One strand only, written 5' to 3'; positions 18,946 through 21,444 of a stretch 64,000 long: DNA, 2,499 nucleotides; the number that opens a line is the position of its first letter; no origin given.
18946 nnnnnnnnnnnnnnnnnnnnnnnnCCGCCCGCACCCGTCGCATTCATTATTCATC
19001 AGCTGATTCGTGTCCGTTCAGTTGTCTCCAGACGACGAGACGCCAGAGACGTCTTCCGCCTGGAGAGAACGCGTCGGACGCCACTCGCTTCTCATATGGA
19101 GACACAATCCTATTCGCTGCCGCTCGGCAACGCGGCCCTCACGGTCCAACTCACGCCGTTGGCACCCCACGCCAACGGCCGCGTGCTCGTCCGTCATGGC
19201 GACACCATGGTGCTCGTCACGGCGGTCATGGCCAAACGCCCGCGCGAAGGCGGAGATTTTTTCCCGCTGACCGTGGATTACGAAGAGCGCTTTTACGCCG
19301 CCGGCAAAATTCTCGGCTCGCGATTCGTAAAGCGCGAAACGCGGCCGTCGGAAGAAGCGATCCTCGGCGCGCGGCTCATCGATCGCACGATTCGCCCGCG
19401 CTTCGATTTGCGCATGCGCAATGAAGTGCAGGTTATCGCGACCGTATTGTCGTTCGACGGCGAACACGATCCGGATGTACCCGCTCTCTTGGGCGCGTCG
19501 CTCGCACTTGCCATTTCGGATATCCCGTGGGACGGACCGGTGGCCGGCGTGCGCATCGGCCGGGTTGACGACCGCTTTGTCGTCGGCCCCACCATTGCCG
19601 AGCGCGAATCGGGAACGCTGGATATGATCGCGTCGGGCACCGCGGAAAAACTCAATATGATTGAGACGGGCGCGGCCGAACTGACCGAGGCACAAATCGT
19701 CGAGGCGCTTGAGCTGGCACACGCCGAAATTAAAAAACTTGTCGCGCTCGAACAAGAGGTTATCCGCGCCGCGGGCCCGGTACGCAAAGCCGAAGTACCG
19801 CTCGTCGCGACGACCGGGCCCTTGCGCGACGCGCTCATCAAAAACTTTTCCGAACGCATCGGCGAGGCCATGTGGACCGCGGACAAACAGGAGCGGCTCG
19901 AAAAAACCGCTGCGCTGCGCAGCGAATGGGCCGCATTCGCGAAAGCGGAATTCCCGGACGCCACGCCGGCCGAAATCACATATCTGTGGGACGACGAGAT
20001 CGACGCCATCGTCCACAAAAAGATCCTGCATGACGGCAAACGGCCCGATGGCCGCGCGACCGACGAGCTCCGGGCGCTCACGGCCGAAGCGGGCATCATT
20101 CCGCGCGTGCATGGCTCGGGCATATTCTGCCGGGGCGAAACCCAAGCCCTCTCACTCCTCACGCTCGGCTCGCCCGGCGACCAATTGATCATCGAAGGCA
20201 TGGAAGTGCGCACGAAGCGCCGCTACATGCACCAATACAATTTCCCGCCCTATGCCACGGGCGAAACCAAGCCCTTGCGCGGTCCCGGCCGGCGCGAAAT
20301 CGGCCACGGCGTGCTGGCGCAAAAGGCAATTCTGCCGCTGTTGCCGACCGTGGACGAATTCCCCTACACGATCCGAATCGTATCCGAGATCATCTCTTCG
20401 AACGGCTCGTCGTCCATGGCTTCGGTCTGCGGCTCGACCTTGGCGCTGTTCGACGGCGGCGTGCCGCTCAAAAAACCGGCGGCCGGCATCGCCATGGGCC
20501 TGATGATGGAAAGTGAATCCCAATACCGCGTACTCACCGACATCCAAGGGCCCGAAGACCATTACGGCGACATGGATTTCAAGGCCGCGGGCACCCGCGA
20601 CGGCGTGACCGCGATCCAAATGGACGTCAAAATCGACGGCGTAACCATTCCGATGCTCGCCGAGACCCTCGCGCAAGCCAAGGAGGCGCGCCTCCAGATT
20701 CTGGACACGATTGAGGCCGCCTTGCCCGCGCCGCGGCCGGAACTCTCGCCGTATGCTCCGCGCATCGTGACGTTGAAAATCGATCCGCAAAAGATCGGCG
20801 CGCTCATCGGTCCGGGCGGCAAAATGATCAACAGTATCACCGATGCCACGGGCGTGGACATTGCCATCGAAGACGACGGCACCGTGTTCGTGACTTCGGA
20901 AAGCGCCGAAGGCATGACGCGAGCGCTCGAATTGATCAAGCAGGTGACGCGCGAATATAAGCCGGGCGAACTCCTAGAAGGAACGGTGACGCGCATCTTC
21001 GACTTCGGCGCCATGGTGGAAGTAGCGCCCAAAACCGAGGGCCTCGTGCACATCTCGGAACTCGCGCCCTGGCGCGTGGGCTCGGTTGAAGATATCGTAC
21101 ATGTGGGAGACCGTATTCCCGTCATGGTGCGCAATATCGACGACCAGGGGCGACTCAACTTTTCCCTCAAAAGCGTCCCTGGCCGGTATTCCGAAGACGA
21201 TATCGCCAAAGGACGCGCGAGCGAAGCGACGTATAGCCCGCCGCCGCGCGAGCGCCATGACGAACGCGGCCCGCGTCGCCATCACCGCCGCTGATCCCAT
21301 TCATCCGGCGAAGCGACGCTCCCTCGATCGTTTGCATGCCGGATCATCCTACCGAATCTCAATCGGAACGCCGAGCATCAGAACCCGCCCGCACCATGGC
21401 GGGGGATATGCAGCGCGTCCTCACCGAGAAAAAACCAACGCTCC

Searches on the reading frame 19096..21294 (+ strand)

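Call 11: search_protein_families(library=pfam, proteins=[window:19096-21294:+])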
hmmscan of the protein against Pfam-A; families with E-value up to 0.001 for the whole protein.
window:19096-21294:+ (732 aa): 5 families
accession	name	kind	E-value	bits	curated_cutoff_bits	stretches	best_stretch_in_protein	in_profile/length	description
PF01138.27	RNase_PH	-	4.6e-49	166.6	25.5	2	16-144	6-130/130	3' exoribonuclease family, domain 1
PF03725.20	RNase_PH_C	-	6.9e-18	64.8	20.8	1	147-210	1-66/67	3' exoribonuclease family, domain 2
PF00575.29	S1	-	4.7e-14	53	22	1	621-692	2-74/74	S1 RNA binding domain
PF00013.35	KH_1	-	2.9e-11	43.4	21.5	1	558-616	2-66/66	KH domain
PF03726.19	PNPase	-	9.9e-08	32.8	24.6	1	244-320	3-80/81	Polyribonucleotide nucleotidyltransferase, RNA binding domain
